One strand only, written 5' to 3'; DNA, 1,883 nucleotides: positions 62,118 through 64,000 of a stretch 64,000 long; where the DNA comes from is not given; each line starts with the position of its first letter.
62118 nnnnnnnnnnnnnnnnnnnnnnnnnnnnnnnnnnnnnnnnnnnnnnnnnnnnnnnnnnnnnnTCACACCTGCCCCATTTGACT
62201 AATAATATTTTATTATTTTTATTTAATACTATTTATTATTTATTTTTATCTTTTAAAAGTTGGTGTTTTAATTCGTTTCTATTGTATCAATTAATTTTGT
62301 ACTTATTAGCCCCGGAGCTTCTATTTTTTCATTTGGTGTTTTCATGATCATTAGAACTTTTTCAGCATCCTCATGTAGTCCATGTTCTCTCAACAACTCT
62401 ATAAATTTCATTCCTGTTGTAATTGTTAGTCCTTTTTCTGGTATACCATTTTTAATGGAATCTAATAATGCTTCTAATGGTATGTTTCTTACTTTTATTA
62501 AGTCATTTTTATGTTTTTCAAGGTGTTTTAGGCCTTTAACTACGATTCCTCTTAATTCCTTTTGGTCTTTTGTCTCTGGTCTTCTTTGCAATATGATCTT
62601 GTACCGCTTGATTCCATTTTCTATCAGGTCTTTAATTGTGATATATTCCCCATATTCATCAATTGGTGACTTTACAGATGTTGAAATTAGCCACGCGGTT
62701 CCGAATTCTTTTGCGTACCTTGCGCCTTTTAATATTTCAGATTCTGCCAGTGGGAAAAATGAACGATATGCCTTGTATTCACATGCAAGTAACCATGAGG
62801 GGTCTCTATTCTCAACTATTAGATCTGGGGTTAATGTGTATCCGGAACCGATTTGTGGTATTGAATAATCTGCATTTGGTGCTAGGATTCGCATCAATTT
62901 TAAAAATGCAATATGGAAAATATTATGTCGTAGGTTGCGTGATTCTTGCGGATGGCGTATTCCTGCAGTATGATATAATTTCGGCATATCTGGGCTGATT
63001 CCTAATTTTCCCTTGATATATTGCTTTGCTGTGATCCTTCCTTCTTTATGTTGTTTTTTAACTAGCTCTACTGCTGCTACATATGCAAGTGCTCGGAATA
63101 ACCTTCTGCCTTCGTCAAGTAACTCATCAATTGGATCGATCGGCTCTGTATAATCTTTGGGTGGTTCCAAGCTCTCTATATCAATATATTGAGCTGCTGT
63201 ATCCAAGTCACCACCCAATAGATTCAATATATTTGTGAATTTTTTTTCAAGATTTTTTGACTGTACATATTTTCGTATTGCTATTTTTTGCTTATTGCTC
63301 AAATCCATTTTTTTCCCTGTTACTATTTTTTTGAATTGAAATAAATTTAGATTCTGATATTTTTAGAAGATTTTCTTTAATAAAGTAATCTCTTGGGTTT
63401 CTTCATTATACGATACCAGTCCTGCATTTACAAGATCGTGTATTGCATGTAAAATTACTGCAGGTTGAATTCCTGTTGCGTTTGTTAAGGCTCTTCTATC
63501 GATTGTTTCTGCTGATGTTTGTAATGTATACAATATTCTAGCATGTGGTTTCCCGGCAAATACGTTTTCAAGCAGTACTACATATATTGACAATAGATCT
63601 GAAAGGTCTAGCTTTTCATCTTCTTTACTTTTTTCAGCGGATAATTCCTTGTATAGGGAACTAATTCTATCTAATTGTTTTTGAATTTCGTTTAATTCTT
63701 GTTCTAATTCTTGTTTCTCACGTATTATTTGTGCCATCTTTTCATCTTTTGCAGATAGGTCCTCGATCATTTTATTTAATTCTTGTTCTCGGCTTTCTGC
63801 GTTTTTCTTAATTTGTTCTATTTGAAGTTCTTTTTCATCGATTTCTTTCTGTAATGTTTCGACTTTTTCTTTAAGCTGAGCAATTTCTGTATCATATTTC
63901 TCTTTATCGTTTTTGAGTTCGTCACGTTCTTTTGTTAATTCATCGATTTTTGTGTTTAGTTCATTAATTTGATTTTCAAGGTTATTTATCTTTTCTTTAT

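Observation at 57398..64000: Mirror-image convergent operons, each headed by a coiled-coil/winged-helix paralog and each ending in a Roadblock-like protein; they enclose a radical SAM enzyme and two nuclease-like proteins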

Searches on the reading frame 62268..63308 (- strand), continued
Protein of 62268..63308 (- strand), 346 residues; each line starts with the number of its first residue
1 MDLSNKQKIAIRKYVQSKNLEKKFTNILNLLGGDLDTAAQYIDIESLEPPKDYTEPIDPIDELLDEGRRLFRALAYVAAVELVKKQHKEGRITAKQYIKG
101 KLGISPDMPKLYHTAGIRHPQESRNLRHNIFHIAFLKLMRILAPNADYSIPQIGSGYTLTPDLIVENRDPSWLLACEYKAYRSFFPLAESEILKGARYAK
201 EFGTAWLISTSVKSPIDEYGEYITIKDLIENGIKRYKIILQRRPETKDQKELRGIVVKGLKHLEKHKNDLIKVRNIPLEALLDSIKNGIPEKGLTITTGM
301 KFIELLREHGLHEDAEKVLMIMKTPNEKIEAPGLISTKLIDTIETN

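Call 67: search_protein_families(library=ncbifam, max_evalue=0.01, proteins=[L006:11445-12284:+, L006:16196-16642:+, L006:19054-19791:-, L006:19805-20164:+, L006:18221-19057:+, L006:15044-16087:-])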
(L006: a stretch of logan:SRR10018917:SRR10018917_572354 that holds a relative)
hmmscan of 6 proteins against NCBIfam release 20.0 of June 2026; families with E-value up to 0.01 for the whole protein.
L006:11445-12284:+ (279 aa): 41 families (the best 25 are shown)
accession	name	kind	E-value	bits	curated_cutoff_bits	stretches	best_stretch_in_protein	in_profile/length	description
TIGR01290.1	nifB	equivalog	2.7e-66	224.1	343.65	1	15-276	11-279/441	nitrogenase cofactor biosynthesis protein NifB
TIGR02666.1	moaA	equivalog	2.1e-22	79.5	284.05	1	28-258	12-222/336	GTP 3',8-cyclase MoaA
TIGR02668.1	moaA_archaeal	equivalog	9.6e-18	64.2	325.25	1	28-252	12-214/303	GTP 3',8-cyclase MoaA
NF001199.0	PRK00164.2-1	equivalog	1.8e-16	60.2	231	1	29-241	15-206/308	GTP 3',8-cyclase MoaA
TIGR04317.1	W_rSAM_matur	equivalog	2.3e-13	50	380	1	26-243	4-199/349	tungsten cofactor oxidoreductase radical SAM maturase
NF038283.1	viperin_w_prok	equivalog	1.1e-09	37.9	180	1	32-234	8-197/281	viperin family antiviral radical SAM protein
TIGR04545.1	rSAM_ahbD_hemeb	equivalog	1.4e-09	37.9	500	1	32-236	6-183/339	heme b synthase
NF041707.1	rSAM_YhhB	equivalog_domain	6.3e-09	35.2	445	1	30-152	6-128/369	cyclophane-forming radical SAM/SPASM peptide maturase YhhB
NF033640.1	N_Twi_rSAM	subfamily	8.3e-09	35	170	1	26-135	111-226/398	twitch domain-containing radical SAM protein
NF050035.1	rSAM_WgK_link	exception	2.5e-08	33.3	650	1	28-151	11-123/367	radical SAM/SPASM peptide maturase WgkB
TIGR04051.1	rSAM_NirJ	equivalog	8.9e-07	28.2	515.45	1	33-145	9-109/354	heme d1 biosynthesis radical SAM protein NirJ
TIGR04053.2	TIGR04053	equivalog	1.1e-06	28.1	395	1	33-247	15-205/366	TIGR04053 family radical SAM/SPASM domain-containing protein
TIGR04054.1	rSAM_NirJ1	equivalog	1.6e-06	27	650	1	32-144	42-142/387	putative heme d1 biosynthesis radical SAM protein NirJ1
NF038107.1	rSAM_NF038107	equivalog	2.1e-06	26.8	600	1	9-148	69-207/444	Cys-every-fifth radical SAM/SPASM peptide maturase CefB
TIGR03963.1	rSAM_QueE_Clost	equivalog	3.5e-06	26.8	260.1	1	34-166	27-146/219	putative 7-carboxy-7-deazaguanine synthase QueE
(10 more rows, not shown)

L006:16196-16642:+ (148 aa): 0 families

L006:19054-19791:- (245 aa): 0 families

L006:19805-20164:+ (119 aa): 0 families

L006:18221-19057:+ (278 aa): 0 families

L006:15044-16087:- (347 aa): 28 families (the best 25 are shown)
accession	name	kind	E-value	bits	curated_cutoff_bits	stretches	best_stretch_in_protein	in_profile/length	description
TIGR04337.1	AmmeMemoSam_rS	hypoth_equivalog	2.9e-89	299.4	220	1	11-330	8-329/349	AmmeMemoRadiSam system radical SAM enzyme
TIGR02493.1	PFLA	equivalog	2.5e-15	56.5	231.75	1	69-235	14-183/235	pyruvate formate-lyase-activating protein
TIGR02495.1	NrdG2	equivalog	1.6e-11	43.9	131.15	1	69-238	14-183/193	anaerobic ribonucleoside-triphosphate reductase activating protein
TIGR04041.1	activase_YjjW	hypoth_equivalog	6.1e-11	42.3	250.2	1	83-270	73-261/276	YjjW family glycine radical enzyme activase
NF043069.1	T4HPD_activ_SAM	equivalog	1.5e-09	37.6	425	1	74-236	75-240/299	trans-4-hydroxy-L-proline dehydratase activase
TIGR02494.1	PFLE_PFLC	subfamily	2e-09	37.1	174.35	1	42-239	43-243/293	glycyl-radical enzyme activating protein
TIGR04003.1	rSAM_BssD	equivalog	8.2e-08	31.8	496.45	1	54-235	59-244/314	[benzylsuccinate synthase]-activating enzyme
NF048008.1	SfplDhtActHpfHKleb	equivalog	2.6e-07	30.2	500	1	53-242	58-249/308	(2S)-3-sulfopropanediol dehydratase activating enzyme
NF038283.1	viperin_w_prok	equivalog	9.2e-07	28.3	180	1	78-174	9-112/281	viperin family antiviral radical SAM protein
NF033719.1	ind_deCO2_activ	equivalog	1.1e-06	28.2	425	1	100-279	107-298/302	indoleacetate decarboxylase activase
NF048010.1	SfplDhtActHpsHDes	equivalog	1.3e-06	27.5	430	1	84-236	92-250/298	(2S)-3-sulfopropanediol dehydratase activating enzyme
NF008356.0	PRK11145.1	equivalog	5.7e-06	25.8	375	1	69-237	19-190/246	pyruvate formate lyase 1-activating protein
TIGR02666.1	moaA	equivalog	5.8e-06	25.5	284.05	1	78-235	17-180/336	GTP 3',8-cyclase MoaA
TIGR02668.1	moaA_archaeal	equivalog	3.6e-05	22.9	325.25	1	78-219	17-158/303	GTP 3',8-cyclase MoaA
TIGR04395.1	cutC_activ_rSAM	equivalog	4e-05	23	360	1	118-236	130-246/309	choline TMA-lyase-activating enzyme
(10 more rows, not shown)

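Call 68: search_solved_structures(query=L006:11445-12284:+, max_evalue=0.01)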
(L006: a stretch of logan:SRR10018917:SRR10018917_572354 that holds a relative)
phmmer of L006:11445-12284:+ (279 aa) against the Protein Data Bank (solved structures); distinct sequences matched with E-value up to 0.01: 10.
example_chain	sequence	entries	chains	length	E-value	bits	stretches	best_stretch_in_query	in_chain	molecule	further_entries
6y1x_A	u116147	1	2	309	4.1e-65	223.1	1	15-276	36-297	Radical SAM domain protein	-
7bi7_A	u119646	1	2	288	1.8e-57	198.1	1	15-275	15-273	FeMo cofactor biosynthesis protein NifB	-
7jmb_A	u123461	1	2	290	1.8e-57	198.1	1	15-275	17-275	Nitrogenase iron-molybdenum cofactor biosynthesis protein NifB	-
7jma_A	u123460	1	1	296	2e-57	197.9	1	15-275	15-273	Nitrogenase iron-molybdenum cofactor biosynthesis protein NifB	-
1tv7_A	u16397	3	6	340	3.4e-07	33.3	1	28-215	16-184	Molybdenum cofactor biosynthesis protein A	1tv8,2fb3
2fb2_A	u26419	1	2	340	5.3e-07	32.6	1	29-215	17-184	Molybdenum cofactor biosynthesis protein A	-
8vpo_A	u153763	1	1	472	1.4e-05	27.9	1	26-140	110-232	Radical SAM core domain-containing protein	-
5wgg_A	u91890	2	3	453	5.5e-05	26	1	28-146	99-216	Radical SAM domain protein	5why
4k37_A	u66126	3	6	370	0.005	19.6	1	31-132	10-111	Anaerobic sulfatase-maturating enzyme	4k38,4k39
4k36_A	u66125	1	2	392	0.0056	19.4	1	31-132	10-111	Anaerobic sulfatase-maturating enzyme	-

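Call 87: list_cluster_members(proteins=[P0001, P0002, P0024])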
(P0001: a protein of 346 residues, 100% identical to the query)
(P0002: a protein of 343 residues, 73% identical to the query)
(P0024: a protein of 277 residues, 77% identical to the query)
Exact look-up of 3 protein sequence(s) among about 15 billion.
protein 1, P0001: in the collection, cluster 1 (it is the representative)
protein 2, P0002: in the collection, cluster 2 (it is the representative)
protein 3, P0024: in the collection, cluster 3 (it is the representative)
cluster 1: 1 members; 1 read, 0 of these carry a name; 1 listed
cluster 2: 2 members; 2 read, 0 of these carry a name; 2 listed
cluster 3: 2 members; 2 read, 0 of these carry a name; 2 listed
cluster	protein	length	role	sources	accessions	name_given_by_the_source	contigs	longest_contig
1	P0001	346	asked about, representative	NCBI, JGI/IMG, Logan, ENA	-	-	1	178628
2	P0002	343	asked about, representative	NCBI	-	-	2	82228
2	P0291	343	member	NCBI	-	-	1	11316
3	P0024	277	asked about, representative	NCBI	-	-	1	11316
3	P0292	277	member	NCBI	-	-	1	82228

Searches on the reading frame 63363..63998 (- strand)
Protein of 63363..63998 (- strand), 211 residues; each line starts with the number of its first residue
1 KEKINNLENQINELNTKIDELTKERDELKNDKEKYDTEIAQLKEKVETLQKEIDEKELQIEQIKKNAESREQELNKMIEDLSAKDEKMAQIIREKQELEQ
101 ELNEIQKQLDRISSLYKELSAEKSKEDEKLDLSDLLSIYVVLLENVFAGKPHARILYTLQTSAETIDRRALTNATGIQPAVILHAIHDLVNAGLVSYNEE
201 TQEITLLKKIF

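Call 6: search_protein_families(library=pfam, max_evalue=0.1, proteins=[window:63363-63998:-])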
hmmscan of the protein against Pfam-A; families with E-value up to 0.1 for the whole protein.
window:63363-63998:- (211 aa): 44 families (the best 25 are shown)
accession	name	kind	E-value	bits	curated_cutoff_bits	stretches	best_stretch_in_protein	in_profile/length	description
PF04108.17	ATG17_like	-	2.9e-06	27.5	43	1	3-125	113-243/355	Autophagy protein ATG17-like domain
PF00038.26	Filament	-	1.1e-05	25.7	40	1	2-113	18-116/313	Intermediate filament protein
PF05266.19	DUF724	-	8.9e-05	22.9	38.4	1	4-65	125-186/188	Protein of unknown function (DUF724)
PF17675.6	APG6_N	-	9.6e-05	23.3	45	1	4-118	11-127/132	Apg6 coiled-coil region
PF25764.1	KIF21A_4th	-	0.00013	22.1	33.1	1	2-120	28-155/183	KIF21A-like domain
PF06160.17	EzrA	-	0.00024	20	39.6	1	1-122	100-223/557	Septation ring formation regulator, EzrA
PF17078.10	SHE3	-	0.00064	19.9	30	0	3-122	67-218/228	SWI5-dependent HO expression protein 3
PF15619.11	Lebercilin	-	0.00067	19.7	34.3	1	2-129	11-136/193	Ciliary protein causing Leber congenital amaurosis disease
PF03148.19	Tektin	-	0.0009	18.5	34.3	1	12-129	247-360/383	Tektin family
PF04513.17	Baculo_PEP_C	-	0.001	19.6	38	1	59-120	3-66/140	Baculovirus polyhedron envelope protein, PEP, C terminus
PF07926.17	TPR_MLP1_2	-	0.0012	19.3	36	1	5-83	43-117/129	TPR/MLP1/MLP2-like protein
PF08647.16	BRE1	-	0.0045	17.5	27.9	0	45-121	4-80/95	BRE1 E3 ubiquitin ligase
PF24423.1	OVT1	-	0.0052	17.6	30.9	1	2-75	1-74/100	Major antigen, helical domain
PF06013.18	WXG100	-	0.0059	17.3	27.3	0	84-117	49-82/86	Proteins of 100 residues with WXG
PF04728.18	LPP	-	0.0074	17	29.1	1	3-34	1-32/53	Lipoprotein leucine-zipper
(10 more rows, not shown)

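Call 7: search_protein_families(library=ncbifam, max_evalue=0.1, proteins=[window:63363-63998:-])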
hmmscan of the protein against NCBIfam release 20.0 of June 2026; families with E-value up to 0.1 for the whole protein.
window:63363-63998:- (211 aa): 46 families (the best 25 are shown)
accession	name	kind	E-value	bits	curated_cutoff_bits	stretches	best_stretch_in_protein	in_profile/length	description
NF045487.1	ASRP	equivalog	1.8e-08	33.5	300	1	2-129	324-451/593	archaea-specific SMC-related protein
TIGR02168.1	SMC_prok_B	equivalog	1.4e-07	29.7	567.35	1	3-128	694-819/1181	chromosome segregation protein SMC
TIGR04523.1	Mplasa_alph_rch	subfamily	1.1e-06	27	270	1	2-129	328-569/745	helix-rich protein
TIGR02169.1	SMC_prok_A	equivalog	1.2e-06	26.6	729.4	1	2-126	295-419/1165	chromosome segregation protein SMC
NF043058.1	T4SS_LegC2C7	subfamily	2.6e-05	23.4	350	1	2-111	143-252/348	LegC2/C7 family Dot/Icm T4SS effector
NF003413.0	PRK04778.1-7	equivalog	5.1e-05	21.9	556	1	1-122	102-225/564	septation ring formation regulator EzrA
NF041034.1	Rad50_Sulf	equivalog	0.00014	19.9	1000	1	2-131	545-673/872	DNA double-strand break repair ATPase Rad50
NF003034.1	PRK03918.1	equivalog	0.0002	19.5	700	1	2-126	259-377/878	DNA double-strand break repair ATPase Rad50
TIGR02231.1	TIGR02231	subfamily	0.00028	19.7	112.6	1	2-126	71-192/524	mucoidy inhibitor MuiA family protein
NF045780.1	TrlF_fam_ATP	equivalog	0.00033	19.5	350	1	4-130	435-563/944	TrlF family AAA-like ATPase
NF002572.0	PRK02224.1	equivalog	0.00034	19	1087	1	3-130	315-442/888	DNA double-strand break repair ATPase Rad50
NF041378.1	XopZ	subfamily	0.00035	18.7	1300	1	6-173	179-349/1292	XopZ family type III secretion system effector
NF038350.1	taxis_HmpF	equivalog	0.00045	18.7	200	1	26-120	455-549/553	pilus motility taxis protein HmpF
NF041035.1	Rad50_Halo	equivalog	0.00068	18.1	1000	1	5-126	254-424/883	DNA double-strand break repair ATPase Rad50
TIGR04211.1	SH3_and_anchor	equivalog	0.00089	18.9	65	2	3-87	74-157/198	TIGR04211 family SH3 domain-containing protein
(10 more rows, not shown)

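Call 10: search_protein_families(library=padloc, max_evalue=0.1, proteins=[window:63363-63998:-])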
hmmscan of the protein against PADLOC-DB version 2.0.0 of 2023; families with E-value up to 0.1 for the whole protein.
window:63363-63998:- (211 aa): 57 families (the best 25 are shown)
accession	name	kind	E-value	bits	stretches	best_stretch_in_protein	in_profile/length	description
PDLC00580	JetC3|JetC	-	1.4e-08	31.5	1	2-131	256-385/1068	DUF3584 domain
PDLC03859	LmuB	-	3.1e-08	31.3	1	2-125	346-474/611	-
PDLC00006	DruC1|DruC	-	6e-08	29.6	1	3-137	183-313/626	Unknown function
PDLC03865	LmuB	-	3.4e-07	26.9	1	4-127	575-840/1007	-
PDLC00551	JetC2|JetC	-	5e-07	26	1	2-132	874-1004/1365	DUF3584 domain; MukB-like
PDLC00514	JetC1|JetC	-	2e-06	23.9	1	2-129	305-429/1117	DUF3584 domain; MukB-like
PDLC00581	JetC3|JetC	-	2.7e-06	23.5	1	2-131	807-937/1473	DUF3584 domain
PDLC00518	JetC1|JetC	-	7.8e-06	22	1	2-129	628-760/1112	DUF3584 domain; MukB-like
PDLC00582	JetC3|JetC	-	8.7e-06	21.8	1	2-123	791-913/1472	DUF3584 domain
PDLC00504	JetC1|JetC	-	2.2e-05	20.7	1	11-124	298-412/1144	DUF3584 domain; MukB-like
PDLC03868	LmuB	-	3.4e-05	20.4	1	5-125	538-747/1035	-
PDLC00254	LmuB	-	3.6e-05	20.6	1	2-131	226-357/563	AAA ATPase domain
PDLC03863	LmuB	-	9.3e-05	19.3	1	1-76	205-280/610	-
PDLC03862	LmuB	-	9.5e-05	18.9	1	4-122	362-494/643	-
PDLC00553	JetC2|JetC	-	0.00017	17.6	1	3-119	289-403/1361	DUF3584 domain; MukB-like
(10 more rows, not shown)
